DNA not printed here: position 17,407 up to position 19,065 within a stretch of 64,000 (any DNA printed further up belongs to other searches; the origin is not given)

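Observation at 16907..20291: MtmC-like corrinoid protein plus two tandem pyrrolysine-free MtmB-like methyltransferases in a non-methanogen context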

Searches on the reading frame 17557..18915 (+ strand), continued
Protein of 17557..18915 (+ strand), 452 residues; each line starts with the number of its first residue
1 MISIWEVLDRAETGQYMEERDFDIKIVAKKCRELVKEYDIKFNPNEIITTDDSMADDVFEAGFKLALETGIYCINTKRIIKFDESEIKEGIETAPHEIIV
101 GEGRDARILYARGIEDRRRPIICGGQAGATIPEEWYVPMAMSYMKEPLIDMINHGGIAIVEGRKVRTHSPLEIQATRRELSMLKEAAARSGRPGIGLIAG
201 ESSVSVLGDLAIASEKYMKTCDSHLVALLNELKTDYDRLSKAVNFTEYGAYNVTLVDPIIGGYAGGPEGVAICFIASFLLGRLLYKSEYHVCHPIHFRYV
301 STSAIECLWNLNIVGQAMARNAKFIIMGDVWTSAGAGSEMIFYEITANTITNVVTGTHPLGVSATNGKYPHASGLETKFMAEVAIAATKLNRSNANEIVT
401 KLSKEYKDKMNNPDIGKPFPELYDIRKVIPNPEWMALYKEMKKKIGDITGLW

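Call 61: search_protein_families(library=pfam, proteins=[L097:3200-4267:+, L026:16463-17533:-, L070:4854-6620:+, L085:2728-4959:+, L069:2524-3567:+, L060:10789-12630:+, L087:2268-3287:-, L071:3670-4518:+, L061:833-1735:+, L090:11606-13012:+], max_evalue=0.001)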
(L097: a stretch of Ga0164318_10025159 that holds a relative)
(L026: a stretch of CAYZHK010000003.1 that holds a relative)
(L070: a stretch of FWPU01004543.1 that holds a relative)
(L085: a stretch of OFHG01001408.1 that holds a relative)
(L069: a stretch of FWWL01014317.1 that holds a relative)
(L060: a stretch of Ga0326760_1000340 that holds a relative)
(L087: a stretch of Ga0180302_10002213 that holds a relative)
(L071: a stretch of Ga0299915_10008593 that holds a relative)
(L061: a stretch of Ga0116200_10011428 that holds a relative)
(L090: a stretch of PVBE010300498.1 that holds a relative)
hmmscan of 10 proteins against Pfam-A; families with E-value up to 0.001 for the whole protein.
L097:3200-4267:+ (355 aa): 1 family
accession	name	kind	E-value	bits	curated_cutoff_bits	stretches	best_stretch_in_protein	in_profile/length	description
PF02653.21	BPD_transp_2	-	4.5e-42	144.5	26.8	1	48-325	3-269/269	Branched-chain amino acid transport system / permease component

L026:16463-17533:- (356 aa): 1 family
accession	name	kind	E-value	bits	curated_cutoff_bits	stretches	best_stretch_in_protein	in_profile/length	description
PF02608.20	Bmp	-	3.2e-29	102.3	24.1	1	47-283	15-254/301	ABC transporter substrate-binding protein PnrA-like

L070:4854-6620:+ (588 aa): 3 families
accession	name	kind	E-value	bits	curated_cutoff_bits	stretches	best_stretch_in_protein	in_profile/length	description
PF13382.11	Adenine_deam_C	-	3.1e-46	157.3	27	1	411-574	6-167/169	Adenine deaminase C-terminal domain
PF01979.26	Amidohydro_1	-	8.7e-22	78.2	25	1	69-338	1-333/345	Amidohydrolase family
PF07969.17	Amidohydro_3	-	1.7e-09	38.1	29.7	1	61-91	1-31/472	Amidohydrolase family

L085:2728-4959:+ (743 aa): 3 families
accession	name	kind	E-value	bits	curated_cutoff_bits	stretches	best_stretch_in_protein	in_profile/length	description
PF02738.23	MoCoBD_1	-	7.7e-78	261.4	27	1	153-394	2-244/244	Molybdopterin cofactor-binding domain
PF20256.3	MoCoBD_2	-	3.8e-48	164.9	27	2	569-672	183-283/283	Molybdopterin cofactor-binding domain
PF01315.27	Ald_Xan_dh_C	-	3.1e-29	101.9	31.3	1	31-136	1-110/110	Aldehyde oxidase and xanthine dehydrogenase, a/b hammerhead domain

L069:2524-3567:+ (347 aa): 2 families
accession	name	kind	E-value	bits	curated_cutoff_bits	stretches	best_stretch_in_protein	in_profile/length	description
PF00962.28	A_deaminase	-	2.6e-84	283.6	27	1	14-335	1-328/330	Adenosine deaminase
PF19326.5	AMP_deaminase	-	1.2e-06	27.7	27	1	201-332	457-587/630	AMP deaminase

L060:10789-12630:+ (613 aa): 3 families
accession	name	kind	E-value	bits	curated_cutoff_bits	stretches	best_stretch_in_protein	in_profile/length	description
PF14574.11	RACo_C_ter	-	9.6e-81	271.1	27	1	367-611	3-249/261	C-terminal domain of RACo the ASKHA domain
PF17651.6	Raco_middle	-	6.4e-42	143.4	26.8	1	204-355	1-156/163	RACo middle region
PF00111.32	Fer2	-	4.9e-06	26.8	21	1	17-89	10-77/77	2Fe-2S iron-sulfur cluster binding domain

L087:2268-3287:- (339 aa): 1 family
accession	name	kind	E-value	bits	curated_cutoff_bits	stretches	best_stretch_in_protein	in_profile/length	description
PF01208.23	URO-D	-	1.4e-55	189.2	23.9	1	6-331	2-344/346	Uroporphyrinogen decarboxylase (URO-D)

L071:3670-4518:+ (282 aa): 2 families
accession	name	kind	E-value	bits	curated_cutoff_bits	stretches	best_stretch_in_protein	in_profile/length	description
PF00809.28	Pterin_bind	-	3e-29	102.8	25.5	1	25-246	2-243/244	Pterin binding enzyme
PF03599.22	CdhD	-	0.00011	21.5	24.8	1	77-204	85-196/387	CO dehydrogenase/acetyl-CoA synthase delta subunit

L061:833-1735:+ (300 aa): 1 family
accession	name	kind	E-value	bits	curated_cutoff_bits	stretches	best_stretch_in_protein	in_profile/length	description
PF02361.21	CbiQ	-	1.8e-28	100.1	25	1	13-224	2-210/216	Cobalt transport protein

L090:11606-13012:+ (468 aa): 2 families
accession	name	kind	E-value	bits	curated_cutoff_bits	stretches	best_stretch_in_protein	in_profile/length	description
PF01979.26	Amidohydro_1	-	1e-45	157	25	1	59-424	1-345/345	Amidohydrolase family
PF07969.17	Amidohydro_3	-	3.8e-15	56.8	29.7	1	182-425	236-472/472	Amidohydrolase family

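Call 68: search_protein_families(library=ncbifam, proteins=[L090:11606-13012:+, L070:4854-6620:+, L069:2524-3567:+, L085:2728-4959:+, L033:10402-12102:+, L033:5890-7290:+], max_evalue=0.00001)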
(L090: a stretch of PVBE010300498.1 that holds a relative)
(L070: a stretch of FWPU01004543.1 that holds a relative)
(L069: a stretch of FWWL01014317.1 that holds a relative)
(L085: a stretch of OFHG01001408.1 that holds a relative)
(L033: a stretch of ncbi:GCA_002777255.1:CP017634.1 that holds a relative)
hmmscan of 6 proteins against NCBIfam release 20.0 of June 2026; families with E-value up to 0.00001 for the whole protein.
L090:11606-13012:+ (468 aa): 44 families (the best 25 are shown)
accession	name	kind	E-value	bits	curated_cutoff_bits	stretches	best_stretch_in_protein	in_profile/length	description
NF006055.0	PRK08203.1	equivalog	1.1e-127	426.4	532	1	6-452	5-453/455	8-oxoguanine deaminase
NF009059.0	PRK12393.1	equivalog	6.3e-93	312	543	1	6-451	6-457/460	amidohydrolase family protein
NF005557.0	PRK07228.1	equivalog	2.3e-64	217.8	522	1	13-454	8-442/445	5'-deoxyadenosine deaminase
NF006056.0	PRK08204.1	subfamily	5.2e-55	187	391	1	14-454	11-444/449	hypothetical protein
NF004701.0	PRK06038.1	equivalog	1.7e-54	185.2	609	1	7-452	6-429/432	N-ethylammeline chlorohydrolase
NF006549.0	PRK09045.1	equivalog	1.1e-44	152.8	540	1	14-446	16-436/444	TRZ/ATZ family hydrolase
NF006252.0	PRK08393.1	equivalog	2.8e-41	141.9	617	1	20-447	13-421/424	N-ethylammeline chlorohydrolase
NF005540.0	PRK07203.1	equivalog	6.2e-41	140.5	444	1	9-450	4-439/444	putative aminohydrolase SsnA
TIGR03314.1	Se_ssnA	subfamily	4.8e-39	134.4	455.5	1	8-448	2-436/441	putative selenium metabolism protein SsnA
NF004801.0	PRK06151.1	subfamily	3e-37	128.6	416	1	14-456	11-469/491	chlorohydrolase family protein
NF012037.0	PRK15493.1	equivalog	2.2e-35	122.3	779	1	14-447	9-431/435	bifunctional S-methyl-5'-thioadenosine deaminase/S-adenosylhomocysteine deaminase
NF006681.0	PRK09229.1-2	equivalog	2.5e-35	122.1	362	1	26-435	20-435/451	formimidoylglutamate deiminase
NF004995.0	PRK06380.1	subfamily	5.2e-35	121.2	567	1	9-439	5-413/418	metal-dependent hydrolase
TIGR02967.1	guan_deamin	equivalog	4.7e-33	114.8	375.4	1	49-391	32-364/401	guanine deaminase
NF006679.0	PRK09228.1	subfamily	1.1e-31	110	351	1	25-394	29-392/433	guanine deaminase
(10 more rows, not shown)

L070:4854-6620:+ (588 aa): 32 families (the best 25 are shown)
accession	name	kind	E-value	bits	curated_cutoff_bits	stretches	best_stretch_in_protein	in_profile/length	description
TIGR01178.1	ade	equivalog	7.6e-115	384.4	472.5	1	18-578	1-550/552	adenine deaminase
NF007457.0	PRK10027.1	equivalog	1.6e-83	280.9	768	1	7-581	20-585/588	adenine deaminase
NF006689.0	PRK09237.1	equivalog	1.6e-14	53.3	371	1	17-103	3-89/383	amidohydrolase/deacetylase family metallohydrolase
NF051886.1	XaaProDiPepCaul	equivalog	2e-13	50.2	500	1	287-334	328-377/398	Xaa-Pro dipeptidase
NF006056.0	PRK08204.1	subfamily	9.6e-12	44.4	391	1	19-84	5-70/449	hypothetical protein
NF009060.0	PRK12394.1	equivalog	3.6e-11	42.5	442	1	17-106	3-91/381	metallo-dependent hydrolase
TIGR02033.1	D-hydantoinase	equivalog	1.9e-10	40.3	393.25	1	20-87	2-66/454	dihydropyrimidinase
NF006559.0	PRK09060.1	equivalog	2e-10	39.6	482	1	16-103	4-91/444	dihydroorotase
NF004839.0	PRK06189.1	equivalog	4.1e-10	38.9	631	1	18-85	4-67/451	allantoinase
NF011990.0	PRK15446.2-6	subfamily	9.5e-10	37.7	233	0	20-79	4-64/390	alpha-D-ribose 1-methylphosphonate 5-triphosphate diphosphatase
NF009941.0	PRK13404.1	subfamily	1.1e-09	37.5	647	1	18-83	5-65/478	dihydropyrimidinase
TIGR02318.1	phosphono_phnM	equivalog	4.7e-09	35.6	390.55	0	31-83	10-57/376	phosphonate metabolism protein PhnM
NF009686.0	PRK13207.1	subfamily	4.8e-09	35.5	354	1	15-90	66-148/569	urease subunit alpha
NF006560.0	PRK09061.1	subfamily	5.4e-09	34.9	340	1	13-84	22-90/517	amidohydrolase family protein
NF006549.0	PRK09045.1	equivalog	5.8e-09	35.1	540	0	294-338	340-383/444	TRZ/ATZ family hydrolase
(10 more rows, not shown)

L069:2524-3567:+ (347 aa): 11 families
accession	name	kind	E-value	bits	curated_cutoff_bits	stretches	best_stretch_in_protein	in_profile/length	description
NF006850.0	PRK09358.1-6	equivalog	5.7e-96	321.2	419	1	7-338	2-331/334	adenosine deaminase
TIGR01430.1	aden_deam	equivalog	2.5e-92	309.4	216.55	1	14-333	2-322/323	adenosine deaminase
NF006854.0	PRK09358.3-1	equivalog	1.9e-80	270.5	530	1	5-342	6-342/344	adenosine deaminase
NF006848.0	PRK09358.1-3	equivalog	9.2e-78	261.8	426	1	12-334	3-323/325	adenosine deaminase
NF006846.0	PRK09358.1-1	equivalog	5.9e-53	180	459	1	12-330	5-326/333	adenosine deaminase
NF006849.0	PRK09358.1-5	equivalog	9e-51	173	494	1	8-340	7-343/350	adenosine deaminase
NF006847.0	PRK09358.1-2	equivalog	2.1e-49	168.3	412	1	8-330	8-348/364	adenosine deaminase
NF006856.0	PRK09358.3-3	equivalog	1.2e-26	93.6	510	1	172-319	166-313/316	adenosine deaminase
NF006859.0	PRK09358.3-6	equivalog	2.5e-15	56.5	549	1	188-288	171-271/299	adenosine deaminase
TIGR01431.1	adm_rel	subfamily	3.3e-11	42.7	315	1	211-326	341-459/479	adenosine deaminase-related growth factor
TIGR01429.1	AMP_deaminase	equivalog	1.8e-06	26.9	726.3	1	218-332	459-574/611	AMP deaminase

L085:2728-4959:+ (743 aa): 13 families
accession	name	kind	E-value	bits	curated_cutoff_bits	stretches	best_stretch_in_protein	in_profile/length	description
TIGR03196.1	pucD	equivalog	1.3e-179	599.2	783.65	2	16-555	2-541/763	xanthine dehydrogenase subunit D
TIGR03311.1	Se_dep_XDH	equivalog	3.2e-144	482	830.45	1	8-723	153-841/848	selenium-dependent xanthine dehydrogenase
TIGR03194.1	4hydrxCoA_A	equivalog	4.6e-137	458.5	994.55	2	21-551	1-524/746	4-hydroxybenzoyl-CoA reductase subunit alpha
NF043082.1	XdhA_XDHase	equivalog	3.8e-134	448.6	780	2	17-551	1-540/758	xanthine dehydrogenase subunit XdhA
NF007426.0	PRK09970.1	equivalog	2e-124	416.3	916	2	15-551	4-543/761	xanthine dehydrogenase molybdenum-binding subunit XdhA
NF045668.1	pterin_aldehy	equivalog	8.4e-117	391.4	1100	1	15-732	173-904/905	molybdopterin-dependent aldehyde oxidoreductase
TIGR02965.1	xanthine_xdhB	equivalog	1.6e-96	324.2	849.5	2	21-555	5-531/758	xanthine dehydrogenase molybdopterin binding subunit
NF041018.1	glyceraldDH_alpha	equivalog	3.3e-93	313.4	790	2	16-554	2-541/741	glyceraldehyde dehydrogenase subunit alpha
TIGR03313.1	Se_sel_red_Mo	hypoth_equivalog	3e-87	293.3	1101.9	3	158-551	351-740/951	molybdopterin-dependent oxidoreductase Mo/Fe-S-binding subunit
NF040766.1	CODH_aero_grp5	exception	2.4e-74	250.9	950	2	15-553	3-550/785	aerobic carbon-monoxide dehydrogenase large subunit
NF041671.1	peri_hyde_PaoC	equivalog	2.1e-69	234.7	1180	2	14-531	15-509/735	aldehyde oxidoreductase molybdenum-binding subunit PaoC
TIGR02416.1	CO_dehy_Mo_lg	equivalog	7e-69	232.8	991.15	2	30-551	6-555/770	aerobic carbon-monoxide dehydrogenase large subunit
TIGR02969.1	mam_aldehyde_ox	subfamily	3.7e-58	197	1912.3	1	15-713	574-1278/1330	aldehyde oxidase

L033:10402-12102:+ (566 aa): 45 families (the best 25 are shown)
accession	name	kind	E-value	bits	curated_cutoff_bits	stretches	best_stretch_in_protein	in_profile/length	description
TIGR01178.1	ade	equivalog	7.1e-188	625.5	472.5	1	19-564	1-550/552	adenine deaminase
NF007457.0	PRK10027.1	equivalog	2.3e-158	528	768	1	6-565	18-583/588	adenine deaminase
NF006689.0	PRK09237.1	equivalog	5e-15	54.9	371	1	17-100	2-90/383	amidohydrolase/deacetylase family metallohydrolase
TIGR02318.1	phosphono_phnM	equivalog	6.8e-13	48.3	390.55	1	292-347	318-374/376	phosphonate metabolism protein PhnM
NF051886.1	XaaProDiPepCaul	equivalog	9.2e-13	48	500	0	287-331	329-374/398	Xaa-Pro dipeptidase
NF009941.0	PRK13404.1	subfamily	4.6e-12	45.3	647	1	17-86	3-72/478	dihydropyrimidinase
NF004839.0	PRK06189.1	equivalog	5.4e-12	45.1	631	0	290-354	349-415/451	allantoinase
TIGR03178.1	allantoinase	equivalog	8.9e-12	44.5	357.85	0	19-78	1-61/441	allantoinase AllB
NF006056.0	PRK08204.1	subfamily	2.9e-11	42.8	391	1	19-81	4-71/449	hypothetical protein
NF006560.0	PRK09061.1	subfamily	6.3e-11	41.2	340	1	6-79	14-89/517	amidohydrolase family protein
NF058539.1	ergo_uti2_ErtD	equivalog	1.2e-10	40.9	650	0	31-107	12-93/449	hydantoin-5-propionate amidohydrolase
NF011990.0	PRK15446.2-6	subfamily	3.7e-10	39.1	233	1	294-348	326-382/390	alpha-D-ribose 1-methylphosphonate 5-triphosphate diphosphatase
NF006845.0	PRK09357.2-6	equivalog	7.5e-10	38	728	0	20-78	3-65/428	dihydroorotase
NF005557.0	PRK07228.1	equivalog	8.5e-10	37.9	522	0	292-339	335-382/445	5'-deoxyadenosine deaminase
NF009060.0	PRK12394.1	equivalog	1.2e-09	37.5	442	1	18-100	3-89/381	metallo-dependent hydrolase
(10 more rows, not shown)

L033:5890-7290:+ (466 aa): 3 families
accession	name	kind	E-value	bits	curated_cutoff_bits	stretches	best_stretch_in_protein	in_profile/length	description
TIGR02358.1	thia_cytX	hypoth_equivalog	2.9e-52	178.2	309.85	1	24-448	2-385/386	putative hydroxymethylpyrimidine transporter CytX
TIGR00800.1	ncs1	subfamily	8.4e-46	156.6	353.1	1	13-419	7-431/447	NCS1 family nucleobase:cation symporter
NF008241.0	PRK11017.1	equivalog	1.7e-19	69.9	326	1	5-429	5-387/416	cytosine permease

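Call 88: predict_structure(alignment_id=A3)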
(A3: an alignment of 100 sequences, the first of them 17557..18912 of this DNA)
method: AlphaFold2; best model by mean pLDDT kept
length: 452 residues; sequences in the alignment: 100
mean_pLDDT: 96.6   pTM: 0.94
mean pLDDT of the five models: 96.6, 96.5, 96.4, 95.7, 95.0
residues with pLDDT >= 90: 435; 70-90: 17; 50-70: 0; < 50: 0
segments of 3 or more residues with pLDDT < 50: none
pLDDT, mean of each block of 10 residues (from residue 1): 91 97 97 98 97 98 98 98 98 98 98 98 95 94 98 93 92 97 98 97 94 96 92 96 96 96 97 98 97 94 97 98 97 98 99 98 92 98 98 98 97 96 97 98 97 90
secondary structure, 60 per line:
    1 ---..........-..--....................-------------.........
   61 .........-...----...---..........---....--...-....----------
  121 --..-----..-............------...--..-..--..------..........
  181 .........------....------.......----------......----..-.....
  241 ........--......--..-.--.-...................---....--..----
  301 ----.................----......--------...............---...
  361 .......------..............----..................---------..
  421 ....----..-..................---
elements in order: H4-13 H19-38 H52-69 E71-73 E78-80 H84-93 E97-100 E107-110 H133-144 E151-153 H171-189 E196-199 H206-212 E223-228 H236-248 E251-256 H267-285 E289-292 H305-321 E326-331 H340-354 E358-363 H364-367 H374-387 H392-409 H419-422 H432-449

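Call 90: fold_search(model_id=the predicted structure, library=pdb)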
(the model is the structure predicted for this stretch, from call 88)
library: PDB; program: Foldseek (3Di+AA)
matches with E <= 10: 1207; with E <= 0.001: 15
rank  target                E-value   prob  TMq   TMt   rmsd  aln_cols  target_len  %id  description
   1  1l2q                  1.8e-44  1.00  0.96  0.95   1.5       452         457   33  Crystal Structure of the Methanosarcina barkeri Monomethylamine Methyltransferase (MtmB) (released 2002-06-05)
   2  1tv2                  3.3e-44  1.00  0.96  0.95   1.5       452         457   33  Crystal structure of the hydroxylamine MtmB complex (released 2004-10-19)
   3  1nth                  4.2e-44  1.00  0.96  0.95   1.5       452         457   33  Crystal structure of the methanosarcina barkeri monomethylamine methyltransferase (MTMB) (released 2003-02-04)
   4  7xcl_A                6.2e-12  1.00  0.51  0.47  15.8       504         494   12  Crystal structure of trimethylamine methyltransferase MttB from Methanosarcina barkeri at 2.5 A resolution (released 2023-01-18)
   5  7xcn_A                1.1e-11  1.00  0.50  0.46  15.8       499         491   13  Crystal structure of the MttB-MttC complex at 2.7 A resolution (released 2023-01-18)
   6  7xcm_A                3.6e-11  1.00  0.51  0.47  13.3       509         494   12  Crystal structure of sulfite MttB structure at 3.2 A resolution (released 2023-01-18)
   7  7xcl_C                7.0e-11  1.00  0.48  0.45  15.8       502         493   12  Crystal structure of trimethylamine methyltransferase MttB from Methanosarcina barkeri at 2.5 A resolution (released 2023-01-18)
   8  7xcm_C                8.7e-11  1.00  0.46  0.43  16.1       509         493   12  Crystal structure of sulfite MttB structure at 3.2 A resolution (released 2023-01-18)
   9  9yce_B                8.8e-10  1.00  0.54  0.52  12.8       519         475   12  Active site of MtgB, a glycine betaine methyltransferase from the MttB superfamily (released 2026-03-11)
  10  9yce_A                9.8e-10  1.00  0.56  0.53  13.5       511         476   13  Active site of MtgB, a glycine betaine methyltransferase from the MttB superfamily (released 2026-03-11)
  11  2qne_A                1.2e-09  1.00  0.52  0.50  14.4       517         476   12  Crystal structure of putative methyltransferase (ZP_00558420.1) from Desulfitobacterium hafniense Y51 at 2.30 A resolu (released 2007-08-14)
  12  2qne_B                4.8e-09  1.00  0.53  0.51  13.2       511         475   12  Crystal structure of putative methyltransferase (ZP_00558420.1) from Desulfitobacterium hafniense Y51 at 2.30 A resolu (released 2007-08-14)
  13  4yyc                  2.5e-06  1.00  0.44  0.42  15.7       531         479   12  Crystal structure of trimethylamine methyltransferase from Sinorhizobium meliloti in complex with unknown ligand (released 2015-04-08)
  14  1qfe_A                5.6e-04  1.00  0.39  0.65   5.1       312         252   12  THE STRUCTURE OF TYPE I 3-DEHYDROQUINATE DEHYDRATASE FROM SALMONELLA TYPHI (released 2000-04-05)
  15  3tw6_B                7.8e-04  0.95  0.32  0.15  20.6       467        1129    7  Structure of Rhizobium etli pyruvate carboxylase T882A with the allosteric activator, acetyl coenzyme-A (released 2011-10-19)
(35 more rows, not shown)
